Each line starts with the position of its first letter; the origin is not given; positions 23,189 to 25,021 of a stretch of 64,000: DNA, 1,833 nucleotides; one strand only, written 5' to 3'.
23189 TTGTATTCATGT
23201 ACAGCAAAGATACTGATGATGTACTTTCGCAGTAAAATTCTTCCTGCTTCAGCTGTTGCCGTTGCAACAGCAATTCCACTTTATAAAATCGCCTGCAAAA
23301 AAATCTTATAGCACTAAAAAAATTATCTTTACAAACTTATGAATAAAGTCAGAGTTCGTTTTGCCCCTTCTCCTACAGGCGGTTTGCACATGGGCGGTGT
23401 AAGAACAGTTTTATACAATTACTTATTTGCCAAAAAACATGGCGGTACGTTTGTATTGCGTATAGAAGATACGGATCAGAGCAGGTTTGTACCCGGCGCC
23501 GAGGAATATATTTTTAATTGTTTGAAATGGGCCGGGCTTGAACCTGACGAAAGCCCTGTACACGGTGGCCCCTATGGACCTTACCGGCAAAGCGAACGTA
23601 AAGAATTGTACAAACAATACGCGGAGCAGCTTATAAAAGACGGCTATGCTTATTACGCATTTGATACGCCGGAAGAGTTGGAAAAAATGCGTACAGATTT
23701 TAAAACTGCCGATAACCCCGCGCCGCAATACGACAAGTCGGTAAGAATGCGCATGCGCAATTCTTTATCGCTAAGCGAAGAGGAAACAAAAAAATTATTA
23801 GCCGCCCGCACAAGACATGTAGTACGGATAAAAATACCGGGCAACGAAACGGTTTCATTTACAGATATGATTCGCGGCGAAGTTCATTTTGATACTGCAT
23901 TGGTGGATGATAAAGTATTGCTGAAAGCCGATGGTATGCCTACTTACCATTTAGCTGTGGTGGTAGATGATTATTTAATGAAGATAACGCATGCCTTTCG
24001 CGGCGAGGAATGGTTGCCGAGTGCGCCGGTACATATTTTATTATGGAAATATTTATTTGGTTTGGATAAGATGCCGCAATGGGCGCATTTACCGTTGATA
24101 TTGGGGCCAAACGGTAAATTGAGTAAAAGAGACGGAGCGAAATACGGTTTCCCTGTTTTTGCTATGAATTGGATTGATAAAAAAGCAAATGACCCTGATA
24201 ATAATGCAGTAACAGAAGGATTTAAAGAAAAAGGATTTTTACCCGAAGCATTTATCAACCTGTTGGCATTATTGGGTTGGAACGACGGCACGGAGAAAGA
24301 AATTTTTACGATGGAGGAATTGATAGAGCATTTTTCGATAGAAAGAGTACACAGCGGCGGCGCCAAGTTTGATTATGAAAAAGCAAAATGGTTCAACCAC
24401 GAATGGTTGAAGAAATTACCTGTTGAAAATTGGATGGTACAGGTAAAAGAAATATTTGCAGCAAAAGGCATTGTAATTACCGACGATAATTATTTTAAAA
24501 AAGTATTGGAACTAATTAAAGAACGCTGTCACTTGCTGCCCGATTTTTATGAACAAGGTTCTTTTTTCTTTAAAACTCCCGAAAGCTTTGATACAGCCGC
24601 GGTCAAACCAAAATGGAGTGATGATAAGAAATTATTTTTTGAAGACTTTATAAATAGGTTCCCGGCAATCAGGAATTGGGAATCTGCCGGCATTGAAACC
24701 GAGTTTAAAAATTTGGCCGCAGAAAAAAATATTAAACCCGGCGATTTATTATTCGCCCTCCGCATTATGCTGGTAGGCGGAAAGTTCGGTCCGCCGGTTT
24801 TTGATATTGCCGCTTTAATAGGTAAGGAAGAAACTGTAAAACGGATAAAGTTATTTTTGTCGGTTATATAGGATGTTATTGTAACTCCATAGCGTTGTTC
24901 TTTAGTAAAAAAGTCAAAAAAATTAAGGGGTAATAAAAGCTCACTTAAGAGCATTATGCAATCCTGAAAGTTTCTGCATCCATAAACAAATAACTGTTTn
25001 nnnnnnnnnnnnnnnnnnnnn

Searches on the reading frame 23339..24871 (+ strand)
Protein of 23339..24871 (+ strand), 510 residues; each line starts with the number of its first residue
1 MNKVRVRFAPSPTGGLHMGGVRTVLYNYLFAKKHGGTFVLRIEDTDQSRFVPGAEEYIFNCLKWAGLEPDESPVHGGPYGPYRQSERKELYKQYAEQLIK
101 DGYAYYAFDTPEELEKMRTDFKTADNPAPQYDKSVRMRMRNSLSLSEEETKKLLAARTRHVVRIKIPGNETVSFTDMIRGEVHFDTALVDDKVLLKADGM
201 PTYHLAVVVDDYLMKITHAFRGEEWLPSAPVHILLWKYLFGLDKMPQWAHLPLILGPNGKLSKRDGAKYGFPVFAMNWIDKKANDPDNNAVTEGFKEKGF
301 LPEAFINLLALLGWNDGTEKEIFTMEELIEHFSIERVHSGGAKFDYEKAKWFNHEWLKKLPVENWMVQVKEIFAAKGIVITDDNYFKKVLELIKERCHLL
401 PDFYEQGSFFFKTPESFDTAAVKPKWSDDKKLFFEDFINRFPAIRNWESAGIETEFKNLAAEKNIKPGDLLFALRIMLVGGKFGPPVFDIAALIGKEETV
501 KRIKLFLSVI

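Call 14: search_protein_families(library=pfam, proteins=[window:23339-24871:+], max_evalue=0.01)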
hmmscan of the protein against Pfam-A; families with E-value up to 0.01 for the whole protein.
window:23339-24871:+ (510 aa): 2 families
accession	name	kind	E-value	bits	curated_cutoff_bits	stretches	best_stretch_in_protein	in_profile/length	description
PF00749.27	tRNA-synt_1c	-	2.5e-91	306.3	23.4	1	3-351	1-314/314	tRNA synthetases class I (E and Q), catalytic domain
PF19269.4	Anticodon_2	-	1.8e-31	109.9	23.6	1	381-505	11-139/141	Anticodon binding domain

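Call 88: list_cluster_members(proteins=[P0001, window:23339-24871:+, window:20634-21395:-])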
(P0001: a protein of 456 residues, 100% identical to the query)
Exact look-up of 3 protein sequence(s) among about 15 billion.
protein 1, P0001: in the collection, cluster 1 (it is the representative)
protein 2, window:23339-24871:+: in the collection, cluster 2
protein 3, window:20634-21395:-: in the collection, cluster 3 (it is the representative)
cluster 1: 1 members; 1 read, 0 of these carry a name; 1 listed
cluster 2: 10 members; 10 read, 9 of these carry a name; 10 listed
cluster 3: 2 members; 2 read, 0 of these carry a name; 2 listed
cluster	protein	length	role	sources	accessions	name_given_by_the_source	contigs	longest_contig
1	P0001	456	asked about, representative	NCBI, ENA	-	-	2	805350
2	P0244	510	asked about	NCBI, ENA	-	-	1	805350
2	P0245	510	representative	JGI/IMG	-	glutamyl-tRNA synthetase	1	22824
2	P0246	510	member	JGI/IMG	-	glutamyl-tRNA synthetase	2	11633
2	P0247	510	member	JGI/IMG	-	glutamyl-tRNA synthetase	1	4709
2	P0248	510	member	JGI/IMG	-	glutamyl-tRNA synthetase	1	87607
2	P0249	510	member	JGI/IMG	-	glutamyl-tRNA synthetase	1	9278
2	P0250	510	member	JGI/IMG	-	glutamyl-tRNA synthetase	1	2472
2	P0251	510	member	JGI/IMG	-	glutamyl-tRNA synthetase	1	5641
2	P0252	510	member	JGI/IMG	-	glutamyl-tRNA synthetase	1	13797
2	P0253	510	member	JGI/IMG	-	glutamyl-tRNA synthetase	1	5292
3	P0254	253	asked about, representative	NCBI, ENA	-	-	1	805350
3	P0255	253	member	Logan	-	-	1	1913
